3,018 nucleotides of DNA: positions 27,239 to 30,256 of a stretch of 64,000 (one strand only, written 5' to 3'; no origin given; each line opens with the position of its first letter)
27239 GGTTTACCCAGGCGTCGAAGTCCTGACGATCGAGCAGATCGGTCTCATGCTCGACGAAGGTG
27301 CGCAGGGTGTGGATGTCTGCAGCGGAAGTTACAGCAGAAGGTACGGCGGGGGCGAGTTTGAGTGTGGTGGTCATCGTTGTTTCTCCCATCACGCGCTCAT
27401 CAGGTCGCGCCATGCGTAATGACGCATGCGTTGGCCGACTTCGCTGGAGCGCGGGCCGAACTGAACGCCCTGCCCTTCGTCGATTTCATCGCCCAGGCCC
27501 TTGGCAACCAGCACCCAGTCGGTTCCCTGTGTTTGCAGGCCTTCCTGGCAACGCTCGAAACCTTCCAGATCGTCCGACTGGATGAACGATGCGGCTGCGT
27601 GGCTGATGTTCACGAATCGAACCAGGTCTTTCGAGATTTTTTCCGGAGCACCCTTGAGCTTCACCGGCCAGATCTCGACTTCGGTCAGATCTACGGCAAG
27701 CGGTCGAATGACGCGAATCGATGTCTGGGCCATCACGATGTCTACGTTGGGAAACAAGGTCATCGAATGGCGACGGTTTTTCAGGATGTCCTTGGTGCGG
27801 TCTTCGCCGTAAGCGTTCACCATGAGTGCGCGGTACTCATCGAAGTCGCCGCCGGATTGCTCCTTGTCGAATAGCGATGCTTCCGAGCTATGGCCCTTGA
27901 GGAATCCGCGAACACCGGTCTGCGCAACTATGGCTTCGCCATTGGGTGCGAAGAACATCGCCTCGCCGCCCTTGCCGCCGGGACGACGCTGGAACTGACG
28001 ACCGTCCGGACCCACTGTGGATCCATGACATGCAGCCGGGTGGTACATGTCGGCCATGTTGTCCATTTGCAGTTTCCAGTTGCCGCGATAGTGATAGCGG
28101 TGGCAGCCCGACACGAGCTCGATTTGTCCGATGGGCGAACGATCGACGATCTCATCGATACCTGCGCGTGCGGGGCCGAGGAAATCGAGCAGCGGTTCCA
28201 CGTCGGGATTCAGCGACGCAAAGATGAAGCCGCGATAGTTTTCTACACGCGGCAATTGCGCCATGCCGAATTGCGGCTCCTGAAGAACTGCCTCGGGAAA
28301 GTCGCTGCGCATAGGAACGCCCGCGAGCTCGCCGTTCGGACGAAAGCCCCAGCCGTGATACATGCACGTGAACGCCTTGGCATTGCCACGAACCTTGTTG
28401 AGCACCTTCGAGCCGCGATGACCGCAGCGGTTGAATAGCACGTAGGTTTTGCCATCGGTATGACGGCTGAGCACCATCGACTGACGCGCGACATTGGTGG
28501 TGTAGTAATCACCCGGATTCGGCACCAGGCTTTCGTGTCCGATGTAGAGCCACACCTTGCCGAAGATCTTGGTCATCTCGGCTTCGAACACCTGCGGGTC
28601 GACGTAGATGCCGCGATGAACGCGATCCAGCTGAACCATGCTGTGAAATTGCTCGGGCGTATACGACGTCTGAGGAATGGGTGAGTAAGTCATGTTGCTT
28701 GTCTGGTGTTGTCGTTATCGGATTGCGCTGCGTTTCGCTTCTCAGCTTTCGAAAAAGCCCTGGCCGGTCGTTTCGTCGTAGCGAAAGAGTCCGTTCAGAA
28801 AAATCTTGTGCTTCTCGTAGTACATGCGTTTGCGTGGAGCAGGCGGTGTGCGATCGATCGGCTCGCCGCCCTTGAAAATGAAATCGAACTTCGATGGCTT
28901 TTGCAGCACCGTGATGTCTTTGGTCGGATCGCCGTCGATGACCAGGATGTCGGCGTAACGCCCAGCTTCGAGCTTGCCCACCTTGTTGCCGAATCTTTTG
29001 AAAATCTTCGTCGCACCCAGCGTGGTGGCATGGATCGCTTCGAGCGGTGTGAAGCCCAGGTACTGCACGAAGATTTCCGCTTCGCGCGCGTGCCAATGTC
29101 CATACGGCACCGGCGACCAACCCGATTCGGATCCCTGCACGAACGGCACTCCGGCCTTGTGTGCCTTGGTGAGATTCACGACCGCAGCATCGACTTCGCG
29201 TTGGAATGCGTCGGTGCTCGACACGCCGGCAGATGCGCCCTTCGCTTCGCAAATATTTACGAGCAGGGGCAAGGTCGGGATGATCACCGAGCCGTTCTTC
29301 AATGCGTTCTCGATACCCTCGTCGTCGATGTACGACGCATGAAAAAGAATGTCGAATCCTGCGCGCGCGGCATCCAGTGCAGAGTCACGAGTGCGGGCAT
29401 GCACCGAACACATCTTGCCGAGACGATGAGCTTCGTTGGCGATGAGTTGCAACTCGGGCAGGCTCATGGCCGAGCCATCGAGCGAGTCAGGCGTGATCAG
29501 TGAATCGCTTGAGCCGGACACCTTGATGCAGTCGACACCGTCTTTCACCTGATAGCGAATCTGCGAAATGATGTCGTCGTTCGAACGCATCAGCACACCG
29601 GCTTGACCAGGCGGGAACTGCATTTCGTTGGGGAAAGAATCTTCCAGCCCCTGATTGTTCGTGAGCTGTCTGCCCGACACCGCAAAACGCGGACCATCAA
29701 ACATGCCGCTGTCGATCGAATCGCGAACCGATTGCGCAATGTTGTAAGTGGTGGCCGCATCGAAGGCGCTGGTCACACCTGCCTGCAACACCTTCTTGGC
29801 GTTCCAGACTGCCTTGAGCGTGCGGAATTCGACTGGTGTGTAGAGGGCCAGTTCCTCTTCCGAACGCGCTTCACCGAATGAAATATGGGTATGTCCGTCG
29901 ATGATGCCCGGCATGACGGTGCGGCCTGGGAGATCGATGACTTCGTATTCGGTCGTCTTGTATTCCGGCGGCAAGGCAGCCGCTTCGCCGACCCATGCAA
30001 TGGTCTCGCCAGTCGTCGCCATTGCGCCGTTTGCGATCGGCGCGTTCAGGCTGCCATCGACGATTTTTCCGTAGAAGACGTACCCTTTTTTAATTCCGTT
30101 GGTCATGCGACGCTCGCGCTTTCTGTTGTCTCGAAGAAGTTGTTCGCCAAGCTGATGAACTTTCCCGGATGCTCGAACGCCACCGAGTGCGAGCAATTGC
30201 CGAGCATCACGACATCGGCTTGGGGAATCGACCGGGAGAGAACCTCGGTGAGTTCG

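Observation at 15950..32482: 17-gene LysR-controlled catabolic super-operon with an unusual enzyme mix (three Rieske oxygenases, two amide hydrolases, a NicX-like enzyme)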

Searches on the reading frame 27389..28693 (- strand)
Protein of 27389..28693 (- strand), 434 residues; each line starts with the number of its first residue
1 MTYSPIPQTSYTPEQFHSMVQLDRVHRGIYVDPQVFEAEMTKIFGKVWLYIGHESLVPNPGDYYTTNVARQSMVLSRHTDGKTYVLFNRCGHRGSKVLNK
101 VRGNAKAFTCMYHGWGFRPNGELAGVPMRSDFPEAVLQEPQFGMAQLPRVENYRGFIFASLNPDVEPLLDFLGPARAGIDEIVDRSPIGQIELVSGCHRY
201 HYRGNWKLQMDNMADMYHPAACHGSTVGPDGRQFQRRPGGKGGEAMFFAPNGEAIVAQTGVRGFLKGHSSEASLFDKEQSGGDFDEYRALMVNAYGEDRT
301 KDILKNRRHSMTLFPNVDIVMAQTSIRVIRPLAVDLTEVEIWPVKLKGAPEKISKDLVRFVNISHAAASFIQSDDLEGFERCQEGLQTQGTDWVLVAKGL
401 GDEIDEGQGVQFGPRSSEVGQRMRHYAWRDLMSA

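Call 5: search_protein_families(library=pfam, proteins=[window:27389-28693:-])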
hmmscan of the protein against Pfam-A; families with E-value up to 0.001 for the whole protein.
window:27389-28693:- (434 aa): 2 families
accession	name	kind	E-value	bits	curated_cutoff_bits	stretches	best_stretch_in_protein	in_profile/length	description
PF00848.25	Ring_hydroxyl_A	-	2.2e-16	60.8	24.9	1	198-433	10-207/208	Ring hydroxylating alpha subunit (catalytic domain)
PF00355.32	Rieske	-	2.3e-15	56.7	20.3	1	48-131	2-83/88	Rieske [2Fe-2S] domain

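Call 7: search_protein_families(library=ncbifam, max_evalue=0.01, proteins=[window:27389-28693:-])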
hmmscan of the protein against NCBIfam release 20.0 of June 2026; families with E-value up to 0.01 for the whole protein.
window:27389-28693:- (434 aa): 6 families
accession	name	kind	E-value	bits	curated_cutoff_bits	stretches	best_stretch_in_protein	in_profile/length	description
TIGR03229.1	benzo_1_2_benA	equivalog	5.4e-75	252.9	780.95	1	24-405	15-392/433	benzoate 1,2-dioxygenase large subunit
TIGR03228.1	anthran_1_2_A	equivalog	1.1e-58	199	671.9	1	22-402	13-394/438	anthranilate 1,2-dioxygenase large subunit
NF042946.1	3PPDioc_HcaE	equivalog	3.7e-53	181.1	830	1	22-432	13-429/450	3-phenylpropionate/cinnamic acid dioxygenase subunit alpha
NF041684.1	ant_diox_AndAc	equivalog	8.2e-42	143.2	750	1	23-223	21-222/418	anthranilate 1,2-dioxygenase large subunit AndAc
NF058607.1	GlBtMonoOxGbcA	equivalog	1.3e-26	93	670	1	27-224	35-223/420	glycine betaine monooxygenase oxygenase subunit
NF052579.1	BetMthstMoxSdmAMthl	equivalog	2.1e-05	23.7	600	1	59-125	28-93/351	4beta-methylsterol monooxygenase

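Call 39: search_solved_structures(query=window:27389-28693:-, max_evalue=0.00001)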
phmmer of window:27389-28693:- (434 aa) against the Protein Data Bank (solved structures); distinct sequences matched with E-value up to 0.00001: 30.
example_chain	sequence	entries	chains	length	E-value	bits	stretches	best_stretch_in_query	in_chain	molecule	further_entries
7yls_B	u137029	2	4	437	4.7e-79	269.5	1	12-432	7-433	Rieske (2Fe-2S) domain protein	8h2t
9o71_A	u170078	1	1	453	5.6e-79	269.3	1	9-432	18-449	Phenylpropionate dioxygenase-like ring-hydroxylating dioxygenase large terminal subunit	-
4hjl_A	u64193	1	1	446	6e-50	173.6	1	29-410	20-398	Naphthalene 1,2-dioxygenase subunit alpha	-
1eg9_A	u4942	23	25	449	6e-50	173.6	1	29-410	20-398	PROTEIN (NAPHTHALENE 1,2-DIOXYGENASE ALPHA SUBUNIT) | NAPHTHALENE 1,2-DIOXYGENASE | NAPHTHALENE 1,2-DIOXYGENASE ALPHA SUBUNIT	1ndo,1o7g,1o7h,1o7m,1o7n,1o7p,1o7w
2hmj_A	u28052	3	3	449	1.1e-49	172.7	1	29-410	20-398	Naphthalene 1,2-dioxygenase alpha subunit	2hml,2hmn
8k0a_A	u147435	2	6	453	1.2e-49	172.6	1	21-433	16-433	3-phenylpropionate/cinnamic acid dioxygenase subunit alpha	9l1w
5xbp_A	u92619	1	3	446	1e-48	169.5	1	29-414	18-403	3NT oxygenase alpha subunit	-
9vdb_A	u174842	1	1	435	5.7e-48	167.1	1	28-388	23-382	Ring hydroxylating dioxygenase, alpha subunit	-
2bmo_A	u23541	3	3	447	1.5e-46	162.4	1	29-403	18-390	OXYGENASE-ALPHA NBDO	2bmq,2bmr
2gbw_A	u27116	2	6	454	5.4e-44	154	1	27-379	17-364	Biphenyl 2,3-Dioxygenase Alpha Subunit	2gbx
2xsh_A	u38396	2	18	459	6.9e-44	153.6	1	9-221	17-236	BIPHENYL DIOXYGENASE SUBUNIT ALPHA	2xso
2yfi_A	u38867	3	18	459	8.6e-44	153.3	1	9-221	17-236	BIPHENYL DIOXYGENASE SUBUNIT ALPHA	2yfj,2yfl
2xr8_A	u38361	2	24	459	6.4e-43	150.4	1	9-221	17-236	BIPHENYL DIOXYGENASE SUBUNIT ALPHA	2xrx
5aeu_A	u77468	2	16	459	1.6e-42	149.1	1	9-221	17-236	BIPHENYL DIOXYGENASE SUBUNIT ALPHA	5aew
2ckf_A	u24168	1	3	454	1.8e-42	149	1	27-379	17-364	RING-HYDROXYLATING DIOXYGENASE ALPHA SUBUNIT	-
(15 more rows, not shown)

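Call 40: find_homologous_proteins(query=window:27389-28693:-, max_evalue=1e-50)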
Query window:27389-28693:- (434 aa): 1357 proteins with E <= 1e-50 among 4836 candidates; the best 120 are listed.
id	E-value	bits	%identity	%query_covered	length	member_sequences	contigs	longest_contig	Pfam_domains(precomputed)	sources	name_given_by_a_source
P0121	4.2e-244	828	81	98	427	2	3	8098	PF00355.33,PF00848.26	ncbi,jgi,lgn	-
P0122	1.7e-240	816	80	98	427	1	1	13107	PF00355.33,PF00848.26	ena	-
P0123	1.2e-237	807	79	98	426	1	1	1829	PF00355.33,PF00848.26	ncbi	-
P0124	1.8e-234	797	78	98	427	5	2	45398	PF00355.33,PF00848.26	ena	-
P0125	1.4e-233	794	78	98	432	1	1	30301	PF00355.33,PF00848.26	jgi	-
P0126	1.2e-232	791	76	99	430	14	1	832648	PF00355.33,PF00848.26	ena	-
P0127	1.7e-232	790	76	98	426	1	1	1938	PF00355.33,PF00848.26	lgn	-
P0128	2.9e-232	789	80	96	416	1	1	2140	PF00355.33,PF00848.26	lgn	-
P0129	5.6e-230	782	76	98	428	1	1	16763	PF00355.33,PF00848.26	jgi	jgi:phenylpropionate dioxygenase-like ring-hydroxylating dioxygenase large terminal subunit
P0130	1.0e-228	778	76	98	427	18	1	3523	PF00355.33,PF00848.26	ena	-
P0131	2.5e-226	770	75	97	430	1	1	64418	PF00355.33,PF00848.26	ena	-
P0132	5.7e-224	762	72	98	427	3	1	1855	PF00355.33,PF00848.26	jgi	jgi:benzoate/toluate 1,2-dioxygenase alpha subunit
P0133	1.1e-223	761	73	99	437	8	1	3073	PF00355.33,PF00848.26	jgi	jgi:phenylpropionate dioxygenase-like ring-hydroxylating dioxygenase large terminal subunit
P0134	2.1e-222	757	74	98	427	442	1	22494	PF00355.33,PF00848.26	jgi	-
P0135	4.0e-222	756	74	98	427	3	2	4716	PF00355.33,PF00848.26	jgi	jgi:benzoate/toluate 1,2-dioxygenase subunit alpha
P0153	2.3e-215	734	71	98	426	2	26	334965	PF00355.33,PF00848.26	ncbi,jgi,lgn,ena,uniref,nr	ncbi:aromatic-ring-hydroxylating dioxygenase subunit alpha [Pigmentiphaga sp. NML080357]|uniref:arom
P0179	1.1e-207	708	72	96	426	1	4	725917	PF00355.33,PF00848.26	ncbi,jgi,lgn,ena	jgi:phenylpropionate dioxygenase-like ring-hydroxylating dioxygenase large terminal subunit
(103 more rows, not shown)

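Call 41: find_encoding_contigs(protein=P0122, flank=10000, max_places=2)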
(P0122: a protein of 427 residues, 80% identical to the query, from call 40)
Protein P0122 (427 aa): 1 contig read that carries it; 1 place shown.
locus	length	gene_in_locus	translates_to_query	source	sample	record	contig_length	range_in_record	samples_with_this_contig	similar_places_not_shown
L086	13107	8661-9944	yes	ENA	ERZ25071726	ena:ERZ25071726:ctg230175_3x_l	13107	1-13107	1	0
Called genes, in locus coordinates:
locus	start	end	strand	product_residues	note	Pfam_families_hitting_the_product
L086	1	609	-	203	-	?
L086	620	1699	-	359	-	PF02653:BPD_transp_2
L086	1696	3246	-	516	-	PF00005:ABC_tran, PF13304:AAA_21 (faint), PF00005:ABC_tran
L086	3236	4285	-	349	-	PF02608:Bmp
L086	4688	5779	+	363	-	PF09663:Amido_AtzD_TrzD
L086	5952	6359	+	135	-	PF01042:Ribonuc_L-PSP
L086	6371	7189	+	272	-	PF00561:Abhydrolase_1, PF12146:Hydrolase_4, PF12697:Abhydrolase_6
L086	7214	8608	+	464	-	PF01979:Amidohydro_1, PF07969:Amidohydro_3 (faint)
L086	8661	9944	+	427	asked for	PF00355:Rieske, PF00848:Ring_hydroxyl_A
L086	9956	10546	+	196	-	PF00866:Ring_hydroxyl_B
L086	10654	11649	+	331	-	PF03401:TctC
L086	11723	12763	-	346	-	PF26233:NicX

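Call 42: find_encoding_contigs(protein=P0179, flank=10000, max_places=2)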
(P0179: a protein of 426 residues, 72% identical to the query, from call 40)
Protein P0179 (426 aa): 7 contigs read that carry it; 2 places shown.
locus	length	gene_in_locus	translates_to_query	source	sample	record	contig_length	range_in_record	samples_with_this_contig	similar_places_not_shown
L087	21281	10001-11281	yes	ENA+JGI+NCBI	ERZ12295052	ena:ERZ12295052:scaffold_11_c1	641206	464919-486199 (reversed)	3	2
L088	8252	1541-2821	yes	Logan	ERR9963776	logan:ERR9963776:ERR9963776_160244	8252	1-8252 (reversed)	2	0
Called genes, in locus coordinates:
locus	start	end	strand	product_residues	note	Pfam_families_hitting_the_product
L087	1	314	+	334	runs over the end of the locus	PF11199:DUF2891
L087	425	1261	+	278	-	PF00941:FAD_binding_5, PF03450:CO_deh_flav_C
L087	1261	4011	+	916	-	PF01799:Fer2_2, PF01315:Ald_Xan_dh_C, PF02738:MoCoBD_1, PF20256:MoCoBD_2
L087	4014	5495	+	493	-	-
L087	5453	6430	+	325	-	PF27030:AbpE_bact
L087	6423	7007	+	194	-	PF06684:AA_synth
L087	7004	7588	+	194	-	PF06684:AA_synth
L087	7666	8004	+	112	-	PF12802:MarR_2, PF01047:MarR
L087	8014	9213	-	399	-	PF07969:Amidohydro_3 (weak), PF01979:Amidohydro_1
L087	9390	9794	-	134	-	PF00903:Glyoxalase, PF12681:Glyoxalase_2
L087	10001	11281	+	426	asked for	PF00355:Rieske, PF00848:Ring_hydroxyl_A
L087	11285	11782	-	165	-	PF13577:SnoaL_4, PF00866:Ring_hydroxyl_B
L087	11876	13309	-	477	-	PF01425:Amidase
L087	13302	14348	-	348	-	PF14525:AraC_binding_2, PF00165:HTH_AraC (faint), PF12833:HTH_18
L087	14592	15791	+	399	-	PF00355:Rieske, PF00848:Ring_hydroxyl_A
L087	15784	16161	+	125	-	-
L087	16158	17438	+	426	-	PF01425:Amidase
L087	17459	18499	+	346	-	PF26233:NicX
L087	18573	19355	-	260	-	PF00106:adh_short, PF08659:KR, PF13561:adh_short_C2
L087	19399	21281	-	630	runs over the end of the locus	PF12228:DUF3604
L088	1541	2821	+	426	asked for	PF00355:Rieske, PF00848:Ring_hydroxyl_A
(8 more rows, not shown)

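Call 44: find_encoding_contigs(protein=P0153, flank=10000, max_places=2)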
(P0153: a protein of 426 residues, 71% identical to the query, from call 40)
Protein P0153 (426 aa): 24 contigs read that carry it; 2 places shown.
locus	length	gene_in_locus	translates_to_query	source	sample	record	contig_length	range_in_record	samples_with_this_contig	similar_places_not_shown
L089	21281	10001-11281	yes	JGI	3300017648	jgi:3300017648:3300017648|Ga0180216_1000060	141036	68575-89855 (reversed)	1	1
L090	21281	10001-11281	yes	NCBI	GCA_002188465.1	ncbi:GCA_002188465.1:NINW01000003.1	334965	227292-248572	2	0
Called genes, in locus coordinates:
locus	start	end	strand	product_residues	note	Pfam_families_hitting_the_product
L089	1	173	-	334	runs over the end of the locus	PF03401:TctC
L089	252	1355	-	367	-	PF07883:Cupin_2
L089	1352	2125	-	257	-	PF12146:Hydrolase_4 (faint)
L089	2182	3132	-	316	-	PF00126:HTH_1, PF03466:LysR_substrate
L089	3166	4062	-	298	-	PF00126:HTH_1, PF03466:LysR_substrate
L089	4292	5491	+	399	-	PF07690:MFS_1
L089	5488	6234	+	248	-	PF00106:adh_short, PF08659:KR, PF23441:SDR, PF13561:adh_short_C2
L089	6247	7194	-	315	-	PF00126:HTH_1, PF03466:LysR_substrate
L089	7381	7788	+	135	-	PF01042:Ribonuc_L-PSP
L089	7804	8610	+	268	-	PF00561:Abhydrolase_1, PF12146:Hydrolase_4 (faint), PF12697:Abhydrolase_6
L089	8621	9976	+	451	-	PF07969:Amidohydro_3 (faint), PF01979:Amidohydro_1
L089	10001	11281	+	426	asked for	PF00355:Rieske, PF00848:Ring_hydroxyl_A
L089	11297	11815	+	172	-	PF13577:SnoaL_4 (weak), PF00866:Ring_hydroxyl_B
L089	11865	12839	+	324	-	PF03401:TctC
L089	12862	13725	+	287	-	PF01557:FAA_hydrolase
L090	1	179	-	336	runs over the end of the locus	PF03401:TctC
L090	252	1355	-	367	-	PF07883:Cupin_2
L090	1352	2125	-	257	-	PF12146:Hydrolase_4 (faint)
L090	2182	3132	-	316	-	PF00126:HTH_1, PF03466:LysR_substrate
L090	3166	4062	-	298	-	PF00126:HTH_1, PF03466:LysR_substrate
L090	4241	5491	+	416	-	PF07690:MFS_1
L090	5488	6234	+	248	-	PF00106:adh_short, PF08659:KR, PF23441:SDR, PF13561:adh_short_C2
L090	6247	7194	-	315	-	PF00126:HTH_1, PF03466:LysR_substrate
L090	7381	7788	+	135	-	PF01042:Ribonuc_L-PSP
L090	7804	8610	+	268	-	PF00561:Abhydrolase_1, PF12146:Hydrolase_4 (faint), PF12697:Abhydrolase_6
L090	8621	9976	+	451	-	PF07969:Amidohydro_3 (faint), PF01979:Amidohydro_1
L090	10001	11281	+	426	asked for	PF00355:Rieske, PF00848:Ring_hydroxyl_A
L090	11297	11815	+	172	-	PF13577:SnoaL_4 (weak), PF00866:Ring_hydroxyl_B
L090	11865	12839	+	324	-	PF03401:TctC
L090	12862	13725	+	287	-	PF01557:FAA_hydrolase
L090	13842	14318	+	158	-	PF04972:BON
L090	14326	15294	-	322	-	PF00561:Abhydrolase_1, PF12146:Hydrolase_4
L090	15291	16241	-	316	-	PF01047:MarR, PF09339:HTH_IclR (faint), PF12802:MarR_2, PF13463:HTH_27 (weak), PF00583:Acetyltransf_1, PF13673:Acetyltransf_10, PF13508:Acetyltransf_7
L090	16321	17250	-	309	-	PF00126:HTH_1, PF03466:LysR_substrate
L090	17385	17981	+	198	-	PF02525:Flavodoxin_2 (weak), PF03358:FMN_red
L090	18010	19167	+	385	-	PF13433:Peripla_BP_5, PF13458:Peripla_BP_6, PF01094:ANF_receptor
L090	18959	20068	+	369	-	PF02653:BPD_transp_2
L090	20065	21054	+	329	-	PF02653:BPD_transp_2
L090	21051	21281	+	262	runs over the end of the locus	PF00005:ABC_tran, PF13304:AAA_21 (faint), PF12399:BCA_ABC_TP_C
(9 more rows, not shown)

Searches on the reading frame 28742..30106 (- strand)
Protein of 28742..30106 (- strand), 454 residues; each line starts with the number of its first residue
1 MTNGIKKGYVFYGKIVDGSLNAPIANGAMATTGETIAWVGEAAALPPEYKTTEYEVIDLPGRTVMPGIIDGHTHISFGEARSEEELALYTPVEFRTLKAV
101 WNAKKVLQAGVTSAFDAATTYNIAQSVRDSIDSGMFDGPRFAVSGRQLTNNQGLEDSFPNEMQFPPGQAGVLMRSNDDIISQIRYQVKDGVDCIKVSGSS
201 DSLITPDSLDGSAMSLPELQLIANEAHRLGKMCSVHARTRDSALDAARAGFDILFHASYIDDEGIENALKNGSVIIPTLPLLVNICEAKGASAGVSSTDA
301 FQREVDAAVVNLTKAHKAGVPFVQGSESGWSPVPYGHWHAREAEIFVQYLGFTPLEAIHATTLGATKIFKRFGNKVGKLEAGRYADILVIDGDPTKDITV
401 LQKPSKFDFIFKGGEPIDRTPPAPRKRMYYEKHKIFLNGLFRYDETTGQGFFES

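Call 5: search_protein_families(library=pfam, proteins=[window:28742-30106:-])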
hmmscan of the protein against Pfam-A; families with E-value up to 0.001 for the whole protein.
window:28742-30106:- (454 aa): 2 families
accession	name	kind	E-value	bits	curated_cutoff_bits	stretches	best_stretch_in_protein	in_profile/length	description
PF01979.26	Amidohydro_1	-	9.2e-24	84.7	25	1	63-415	1-343/345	Amidohydrolase family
PF07969.17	Amidohydro_3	-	9.6e-12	45.5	29.7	1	55-90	1-35/472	Amidohydrolase family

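Call 7: search_protein_families(library=ncbifam, max_evalue=0.01, proteins=[window:28742-30106:-])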
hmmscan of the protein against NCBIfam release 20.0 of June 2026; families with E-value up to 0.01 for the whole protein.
window:28742-30106:- (454 aa): 35 families (the best 25 are shown)
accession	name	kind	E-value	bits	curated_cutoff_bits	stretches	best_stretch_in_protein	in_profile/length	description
NF051886.1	XaaProDiPepCaul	equivalog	1.3e-60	205.6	500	1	13-415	5-395/398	Xaa-Pro dipeptidase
TIGR01224.1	hutI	equivalog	3.8e-15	55.6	298.15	1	25-84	2-58/377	imidazolonepropionase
NF005540.0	PRK07203.1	equivalog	3e-10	39.3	444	1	23-101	18-94/444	putative aminohydrolase SsnA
TIGR03314.1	Se_ssnA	subfamily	7.2e-10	38.3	455.5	1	24-101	18-93/441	putative selenium metabolism protein SsnA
NF006679.0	PRK09228.1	subfamily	8.6e-09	34.6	351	1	24-75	29-79/433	guanine deaminase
NF006055.0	PRK08203.1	equivalog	5.6e-07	28.4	532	1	23-76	23-72/455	8-oxoguanine deaminase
NF006056.0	PRK08204.1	subfamily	7.9e-07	28.2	391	1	43-75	35-67/449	hypothetical protein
TIGR02033.1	D-hydantoinase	equivalog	2.6e-06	26.6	393.25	1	33-77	23-62/454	dihydropyrimidinase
NF011990.0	PRK15446.2-6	subfamily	3.1e-06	26.1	233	1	24-129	17-115/390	alpha-D-ribose 1-methylphosphonate 5-triphosphate diphosphatase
NF006689.0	PRK09237.1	equivalog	3.4e-06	25.9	371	1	42-79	32-70/383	amidohydrolase/deacetylase family metallohydrolase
TIGR02967.1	guan_deamin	equivalog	3.6e-06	26.2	375.4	0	352-397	323-367/401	guanine deaminase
NF011989.0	PRK15446.2-5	equivalog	1.2e-05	24.3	565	1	40-122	28-105/385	alpha-D-ribose 1-methylphosphonate 5-triphosphate diphosphatase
TIGR01178.1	ade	equivalog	1.2e-05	24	472.5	1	14-76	8-60/552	adenine deaminase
NF005557.0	PRK07228.1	equivalog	1.4e-05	24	522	0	20-76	15-66/445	5'-deoxyadenosine deaminase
TIGR03121.1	one_C_dehyd_A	equivalog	1.8e-05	23.2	392.75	1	46-78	33-65/556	formylmethanofuran dehydrogenase subunit A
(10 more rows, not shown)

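Call 66: search_solved_structures(query=window:28742-30106:-, max_evalue=1e-8)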
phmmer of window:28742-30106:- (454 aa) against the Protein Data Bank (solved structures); distinct sequences matched with E-value up to 1e-8: 20.
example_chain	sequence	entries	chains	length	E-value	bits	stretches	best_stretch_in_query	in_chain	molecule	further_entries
3mtw_A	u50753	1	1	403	8.9e-41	143.4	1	55-417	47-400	L-Arginine carboxypeptidase Cc2672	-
9kov_A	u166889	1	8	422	2.6e-37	132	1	54-414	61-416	trum-mut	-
3be7_A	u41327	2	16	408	4.7e-35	124.6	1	49-415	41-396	Zn-dependent arginine carboxypeptidase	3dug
2p9b_A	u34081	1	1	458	1.1e-32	116.8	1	51-422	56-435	Possible prolidase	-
2qs8_A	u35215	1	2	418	1.3e-31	113.2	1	10-408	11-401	Xaa-Pro Dipeptidase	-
4c5y_A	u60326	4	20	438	1.5e-28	103.1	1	6-415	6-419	OCHRATOXINASE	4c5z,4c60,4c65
3mkv_A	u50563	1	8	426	3.3e-28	102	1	49-402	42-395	PUTATIVE AMIDOHYDROLASE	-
9l2t_G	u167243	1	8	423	3.9e-28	101.8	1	56-415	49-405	Amide hydrolase LlADH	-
9l6p_A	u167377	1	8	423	6.9e-28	101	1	56-415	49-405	LlADH-WT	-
9l2o_B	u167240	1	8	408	1.7e-27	99.7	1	56-416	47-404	Imidazolonepropionase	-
8yag_A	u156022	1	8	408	2.8e-27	98.9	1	56-416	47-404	Imidazolonepropionase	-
8yak_A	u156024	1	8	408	7.1e-27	97.6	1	56-416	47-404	Imidazolonepropionase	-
8ihq_A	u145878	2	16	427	4.9e-26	94.9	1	55-401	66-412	Amidohydrolase family protein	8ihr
8ihs_A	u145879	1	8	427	8.7e-26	94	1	55-401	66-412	Amidohydrolase family protein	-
8j85_A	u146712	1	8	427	1.1e-25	93.7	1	55-401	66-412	Amidohydrolase family protein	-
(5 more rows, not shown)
